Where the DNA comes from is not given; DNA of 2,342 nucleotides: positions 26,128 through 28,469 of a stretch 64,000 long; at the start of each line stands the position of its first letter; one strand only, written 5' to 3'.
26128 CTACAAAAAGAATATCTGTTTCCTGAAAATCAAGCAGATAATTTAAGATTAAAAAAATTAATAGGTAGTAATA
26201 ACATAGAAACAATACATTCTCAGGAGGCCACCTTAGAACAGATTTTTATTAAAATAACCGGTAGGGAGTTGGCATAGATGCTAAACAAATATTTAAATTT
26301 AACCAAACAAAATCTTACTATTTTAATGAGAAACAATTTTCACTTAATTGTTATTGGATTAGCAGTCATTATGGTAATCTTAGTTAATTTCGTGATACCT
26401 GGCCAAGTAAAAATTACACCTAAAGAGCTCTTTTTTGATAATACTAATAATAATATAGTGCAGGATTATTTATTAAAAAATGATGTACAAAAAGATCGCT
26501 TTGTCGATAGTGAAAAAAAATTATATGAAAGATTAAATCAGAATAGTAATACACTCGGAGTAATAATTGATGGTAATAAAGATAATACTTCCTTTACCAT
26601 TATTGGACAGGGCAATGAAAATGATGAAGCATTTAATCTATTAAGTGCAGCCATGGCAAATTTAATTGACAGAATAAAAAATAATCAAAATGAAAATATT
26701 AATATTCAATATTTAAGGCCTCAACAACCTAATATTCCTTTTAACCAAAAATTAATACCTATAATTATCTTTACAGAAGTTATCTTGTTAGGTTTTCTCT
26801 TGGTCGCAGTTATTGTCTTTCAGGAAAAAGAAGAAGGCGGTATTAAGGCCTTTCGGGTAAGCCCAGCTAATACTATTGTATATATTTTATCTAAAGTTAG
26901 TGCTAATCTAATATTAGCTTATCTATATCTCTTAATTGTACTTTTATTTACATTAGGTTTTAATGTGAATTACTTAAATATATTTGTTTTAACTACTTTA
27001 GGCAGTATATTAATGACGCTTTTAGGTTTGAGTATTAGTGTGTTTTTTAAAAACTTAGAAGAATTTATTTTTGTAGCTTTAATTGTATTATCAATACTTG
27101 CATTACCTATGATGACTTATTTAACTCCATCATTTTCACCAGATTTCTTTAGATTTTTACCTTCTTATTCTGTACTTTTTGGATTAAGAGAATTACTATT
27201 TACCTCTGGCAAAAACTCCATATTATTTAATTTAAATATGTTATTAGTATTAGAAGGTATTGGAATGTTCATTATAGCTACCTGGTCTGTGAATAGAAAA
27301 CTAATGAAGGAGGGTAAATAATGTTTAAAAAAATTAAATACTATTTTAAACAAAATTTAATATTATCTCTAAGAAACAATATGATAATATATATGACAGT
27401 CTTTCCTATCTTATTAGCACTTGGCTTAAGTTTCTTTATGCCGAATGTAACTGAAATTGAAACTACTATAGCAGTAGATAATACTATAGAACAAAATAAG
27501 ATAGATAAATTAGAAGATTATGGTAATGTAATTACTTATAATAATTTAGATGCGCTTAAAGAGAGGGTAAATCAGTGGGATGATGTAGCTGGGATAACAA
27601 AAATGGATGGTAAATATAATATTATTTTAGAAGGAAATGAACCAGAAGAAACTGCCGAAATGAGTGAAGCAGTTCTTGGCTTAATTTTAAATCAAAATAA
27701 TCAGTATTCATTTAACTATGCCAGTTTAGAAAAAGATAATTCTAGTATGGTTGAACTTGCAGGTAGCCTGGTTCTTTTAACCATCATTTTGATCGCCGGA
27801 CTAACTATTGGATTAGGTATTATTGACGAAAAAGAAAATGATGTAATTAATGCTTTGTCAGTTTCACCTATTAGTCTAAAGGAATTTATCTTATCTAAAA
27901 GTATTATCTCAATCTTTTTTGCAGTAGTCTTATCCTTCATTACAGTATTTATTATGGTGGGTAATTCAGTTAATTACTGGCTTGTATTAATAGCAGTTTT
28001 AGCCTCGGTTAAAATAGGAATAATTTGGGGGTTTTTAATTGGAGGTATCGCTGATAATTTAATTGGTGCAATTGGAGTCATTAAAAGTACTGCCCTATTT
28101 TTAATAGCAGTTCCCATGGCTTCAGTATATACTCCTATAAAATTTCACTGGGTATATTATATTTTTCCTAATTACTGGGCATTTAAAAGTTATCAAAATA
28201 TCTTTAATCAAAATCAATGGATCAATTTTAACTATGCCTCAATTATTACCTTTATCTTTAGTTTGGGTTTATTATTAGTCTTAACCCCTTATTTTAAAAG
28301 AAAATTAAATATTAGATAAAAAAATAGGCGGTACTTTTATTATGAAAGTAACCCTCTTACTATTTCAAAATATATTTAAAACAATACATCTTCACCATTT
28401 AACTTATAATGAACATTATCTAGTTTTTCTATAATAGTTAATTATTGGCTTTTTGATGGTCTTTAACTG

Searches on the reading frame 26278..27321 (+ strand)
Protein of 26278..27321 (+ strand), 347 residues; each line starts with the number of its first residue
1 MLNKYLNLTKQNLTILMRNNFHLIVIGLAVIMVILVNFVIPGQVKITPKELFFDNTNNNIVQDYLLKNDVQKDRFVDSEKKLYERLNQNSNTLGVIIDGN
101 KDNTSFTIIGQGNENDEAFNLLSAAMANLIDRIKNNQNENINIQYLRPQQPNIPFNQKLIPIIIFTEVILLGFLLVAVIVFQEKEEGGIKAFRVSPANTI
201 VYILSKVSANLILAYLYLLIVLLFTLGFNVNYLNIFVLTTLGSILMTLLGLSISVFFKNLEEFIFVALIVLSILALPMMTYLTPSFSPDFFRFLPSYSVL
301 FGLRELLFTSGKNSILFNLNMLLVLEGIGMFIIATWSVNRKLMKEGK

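Call 9: search_protein_families(library=pfam, proteins=[window:26278-27321:+], max_evalue=0.001)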
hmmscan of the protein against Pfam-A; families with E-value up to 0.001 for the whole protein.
window:26278-27321:+ (347 aa): 2 families
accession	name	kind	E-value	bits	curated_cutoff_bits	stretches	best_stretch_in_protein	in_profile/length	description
PF12698.13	ABC2_membrane_3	-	8e-25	88.1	31.6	1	24-335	6-346/347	ABC-2 family transporter protein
PF24686.1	FLQE3_permease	-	4.9e-13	49.8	60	1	159-283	45-169/232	Fluoroquinolones export permease protein family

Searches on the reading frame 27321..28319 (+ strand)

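Call 9: search_protein_families(library=pfam, proteins=[window:27321-28319:+], max_evalue=0.001)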
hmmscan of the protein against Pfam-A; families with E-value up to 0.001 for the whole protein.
window:27321-28319:+ (332 aa): 2 families
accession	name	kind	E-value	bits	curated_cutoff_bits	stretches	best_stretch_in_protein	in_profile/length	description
PF12698.13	ABC2_membrane_3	-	7.5e-23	81.6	31.6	1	21-320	3-344/347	ABC-2 family transporter protein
PF12730.13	ABC2_membrane_4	-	0.00017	22.1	27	1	140-279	45-175/179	ABC-2 family transporter protein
